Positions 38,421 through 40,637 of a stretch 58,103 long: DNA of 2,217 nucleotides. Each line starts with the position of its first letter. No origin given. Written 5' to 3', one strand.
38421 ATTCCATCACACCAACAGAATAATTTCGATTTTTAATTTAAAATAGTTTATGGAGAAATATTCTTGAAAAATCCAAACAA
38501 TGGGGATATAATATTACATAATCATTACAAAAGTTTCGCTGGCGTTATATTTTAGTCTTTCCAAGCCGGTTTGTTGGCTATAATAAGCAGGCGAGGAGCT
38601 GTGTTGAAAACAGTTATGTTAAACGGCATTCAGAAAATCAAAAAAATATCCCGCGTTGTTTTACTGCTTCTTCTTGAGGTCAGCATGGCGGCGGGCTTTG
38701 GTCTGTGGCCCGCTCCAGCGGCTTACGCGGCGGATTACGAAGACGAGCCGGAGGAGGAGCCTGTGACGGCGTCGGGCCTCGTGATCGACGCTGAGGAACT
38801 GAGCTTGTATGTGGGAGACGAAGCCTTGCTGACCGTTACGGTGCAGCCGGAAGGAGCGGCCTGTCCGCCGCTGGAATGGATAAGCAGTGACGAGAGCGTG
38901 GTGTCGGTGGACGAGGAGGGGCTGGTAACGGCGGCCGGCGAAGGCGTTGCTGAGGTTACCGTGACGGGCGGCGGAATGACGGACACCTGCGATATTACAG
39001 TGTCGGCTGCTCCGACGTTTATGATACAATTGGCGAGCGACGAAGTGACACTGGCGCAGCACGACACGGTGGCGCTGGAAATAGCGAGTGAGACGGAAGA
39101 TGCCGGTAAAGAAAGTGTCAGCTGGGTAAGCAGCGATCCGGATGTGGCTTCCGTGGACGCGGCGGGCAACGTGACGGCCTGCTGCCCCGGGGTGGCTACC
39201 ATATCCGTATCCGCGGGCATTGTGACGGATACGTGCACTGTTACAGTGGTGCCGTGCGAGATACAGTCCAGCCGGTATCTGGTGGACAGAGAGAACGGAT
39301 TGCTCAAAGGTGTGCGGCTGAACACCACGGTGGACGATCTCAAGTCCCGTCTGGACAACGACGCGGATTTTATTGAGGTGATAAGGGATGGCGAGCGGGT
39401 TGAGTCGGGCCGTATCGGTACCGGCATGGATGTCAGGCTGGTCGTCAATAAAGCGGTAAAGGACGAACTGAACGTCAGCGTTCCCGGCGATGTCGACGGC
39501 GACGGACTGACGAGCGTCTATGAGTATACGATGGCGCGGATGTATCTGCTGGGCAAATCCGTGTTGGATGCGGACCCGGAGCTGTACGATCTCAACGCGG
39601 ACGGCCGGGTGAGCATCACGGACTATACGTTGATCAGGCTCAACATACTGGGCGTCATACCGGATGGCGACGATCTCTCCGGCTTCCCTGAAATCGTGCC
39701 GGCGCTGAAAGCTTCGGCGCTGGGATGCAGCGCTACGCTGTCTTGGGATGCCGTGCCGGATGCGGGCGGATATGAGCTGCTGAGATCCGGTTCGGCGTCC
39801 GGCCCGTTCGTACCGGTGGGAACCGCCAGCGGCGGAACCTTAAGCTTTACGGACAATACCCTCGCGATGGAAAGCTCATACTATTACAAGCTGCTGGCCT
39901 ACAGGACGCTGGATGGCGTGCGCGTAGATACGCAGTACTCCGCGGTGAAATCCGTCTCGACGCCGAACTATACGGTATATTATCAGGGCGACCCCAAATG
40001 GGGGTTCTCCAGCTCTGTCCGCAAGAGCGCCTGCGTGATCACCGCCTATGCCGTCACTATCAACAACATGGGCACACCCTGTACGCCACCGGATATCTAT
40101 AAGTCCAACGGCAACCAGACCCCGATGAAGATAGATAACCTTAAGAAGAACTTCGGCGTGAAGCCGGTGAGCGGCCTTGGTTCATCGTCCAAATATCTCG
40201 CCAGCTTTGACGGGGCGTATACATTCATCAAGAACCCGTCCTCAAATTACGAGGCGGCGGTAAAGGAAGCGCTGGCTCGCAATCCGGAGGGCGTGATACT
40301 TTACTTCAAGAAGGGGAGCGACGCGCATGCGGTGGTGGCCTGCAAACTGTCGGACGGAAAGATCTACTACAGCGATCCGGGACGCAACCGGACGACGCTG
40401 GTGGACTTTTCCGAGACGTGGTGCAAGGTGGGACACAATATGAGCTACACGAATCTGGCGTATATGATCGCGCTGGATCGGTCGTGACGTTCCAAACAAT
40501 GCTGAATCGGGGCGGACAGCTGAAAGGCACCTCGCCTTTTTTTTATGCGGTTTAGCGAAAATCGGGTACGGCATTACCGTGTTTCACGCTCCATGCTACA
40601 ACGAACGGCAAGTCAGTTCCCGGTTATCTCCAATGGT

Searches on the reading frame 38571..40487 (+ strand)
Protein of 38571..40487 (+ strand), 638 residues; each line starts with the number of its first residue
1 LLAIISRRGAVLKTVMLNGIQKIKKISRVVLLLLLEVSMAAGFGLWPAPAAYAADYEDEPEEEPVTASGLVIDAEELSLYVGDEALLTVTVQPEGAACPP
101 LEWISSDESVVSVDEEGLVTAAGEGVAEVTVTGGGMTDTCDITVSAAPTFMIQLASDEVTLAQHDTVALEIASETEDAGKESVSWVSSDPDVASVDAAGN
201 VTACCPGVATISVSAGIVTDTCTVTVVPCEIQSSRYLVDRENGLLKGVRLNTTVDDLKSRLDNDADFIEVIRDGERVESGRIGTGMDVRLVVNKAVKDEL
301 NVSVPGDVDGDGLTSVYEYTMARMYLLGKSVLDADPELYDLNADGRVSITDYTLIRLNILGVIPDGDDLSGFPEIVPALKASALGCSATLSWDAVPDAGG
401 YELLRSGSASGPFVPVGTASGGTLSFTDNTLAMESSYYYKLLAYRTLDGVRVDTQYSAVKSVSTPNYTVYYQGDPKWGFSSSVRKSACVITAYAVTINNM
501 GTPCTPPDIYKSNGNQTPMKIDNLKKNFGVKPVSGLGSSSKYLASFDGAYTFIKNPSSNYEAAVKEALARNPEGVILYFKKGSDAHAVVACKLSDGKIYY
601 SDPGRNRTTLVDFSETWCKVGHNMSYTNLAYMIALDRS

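Call 4: search_protein_families(library=pfam, proteins=[window:38571-40487:+], max_evalue=0.1)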
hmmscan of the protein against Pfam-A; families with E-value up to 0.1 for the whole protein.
window:38571-40487:+ (638 aa): 4 families
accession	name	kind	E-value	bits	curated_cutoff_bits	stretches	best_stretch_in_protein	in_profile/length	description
PF02368.24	Big_2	-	3.3e-23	81.9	22.8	2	151-226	4-79/79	Bacterial Ig-like domain (group 2)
PF22359.2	Big-like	-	1.5e-08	35.2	27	2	110-146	12-48/48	Bacterial Ig-like domain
PF00404.24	Dockerin_1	-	2.7e-06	27.9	22.9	1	305-356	1-53/57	Dockerin type I domain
PF20578.4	aBig_2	-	0.0039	17.4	27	0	165-217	19-71/89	Atrophied bacterial Ig domain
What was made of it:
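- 39483..39665 (+): Cassette C, dockerin (residues about 305-365). Calcium loops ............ and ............. Pfam Dockerin_1 27.9 bits (call 4).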

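Call 49: search_protein_families(library=ncbifam, proteins=[window:38571-40487:+], max_evalue=0.01)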
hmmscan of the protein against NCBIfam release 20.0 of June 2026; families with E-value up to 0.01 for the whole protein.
window:38571-40487:+ (638 aa): 3 families
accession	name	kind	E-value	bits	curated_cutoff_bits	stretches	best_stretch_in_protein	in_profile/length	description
NF033627.3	intimin_all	equivalog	0.00018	19.5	1400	0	177-218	786-828/939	intimin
NF053514.2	JUQZ_fam_ocin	equivalog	0.0013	19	40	0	104-131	64-91/107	BLB8/JUQZ-1 family protein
NF049990.1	CellobisidaseCelK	equivalog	0.0073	14.5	1700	0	301-363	825-886/889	cellulose 1,4-beta-cellobiosidase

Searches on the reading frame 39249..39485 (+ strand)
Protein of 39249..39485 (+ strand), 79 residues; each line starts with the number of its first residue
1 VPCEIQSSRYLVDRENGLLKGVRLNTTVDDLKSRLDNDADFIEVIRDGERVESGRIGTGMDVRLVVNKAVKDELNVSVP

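Call 30: search_protein_families(library=pfam, proteins=[window:39249-39485:+], max_evalue=10)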
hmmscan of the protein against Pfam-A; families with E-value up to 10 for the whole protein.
seq(79 aa): 1 family
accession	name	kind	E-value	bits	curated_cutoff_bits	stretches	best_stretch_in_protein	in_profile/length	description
PF14426.11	Imm2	-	0.017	15.6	35.7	1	8-38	19-47/60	Immunity protein Imm2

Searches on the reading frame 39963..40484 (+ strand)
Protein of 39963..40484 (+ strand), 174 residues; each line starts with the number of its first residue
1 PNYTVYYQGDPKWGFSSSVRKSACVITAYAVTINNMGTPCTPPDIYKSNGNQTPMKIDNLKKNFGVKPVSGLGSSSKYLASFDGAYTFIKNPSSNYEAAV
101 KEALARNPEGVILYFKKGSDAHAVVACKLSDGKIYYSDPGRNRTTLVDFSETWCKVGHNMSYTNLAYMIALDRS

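Call 58: search_solved_structures(query=window:39963-40484:+, max_evalue=10, show_alignments=1)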
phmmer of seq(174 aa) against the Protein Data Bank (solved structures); distinct sequences matched with E-value up to 10: 1.
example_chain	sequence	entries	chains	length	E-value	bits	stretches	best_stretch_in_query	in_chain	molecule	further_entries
9vbo_A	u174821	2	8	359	0.85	12.7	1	39-70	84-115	3-oxoacyl-[acyl-carrier-protein (ACP)] synthase III, C-terminal domain protein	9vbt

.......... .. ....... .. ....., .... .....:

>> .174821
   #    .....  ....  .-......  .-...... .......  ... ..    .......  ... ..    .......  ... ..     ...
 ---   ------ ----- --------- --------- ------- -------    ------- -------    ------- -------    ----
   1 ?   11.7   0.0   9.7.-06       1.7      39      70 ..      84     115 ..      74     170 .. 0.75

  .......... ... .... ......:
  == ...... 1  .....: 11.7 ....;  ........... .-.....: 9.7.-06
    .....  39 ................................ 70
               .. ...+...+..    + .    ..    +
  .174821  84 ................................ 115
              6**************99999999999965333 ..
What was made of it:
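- On Peptidase C39-like cysteine peptidase (C-terminal domain of protein C): There is no PDB relative (call 58).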
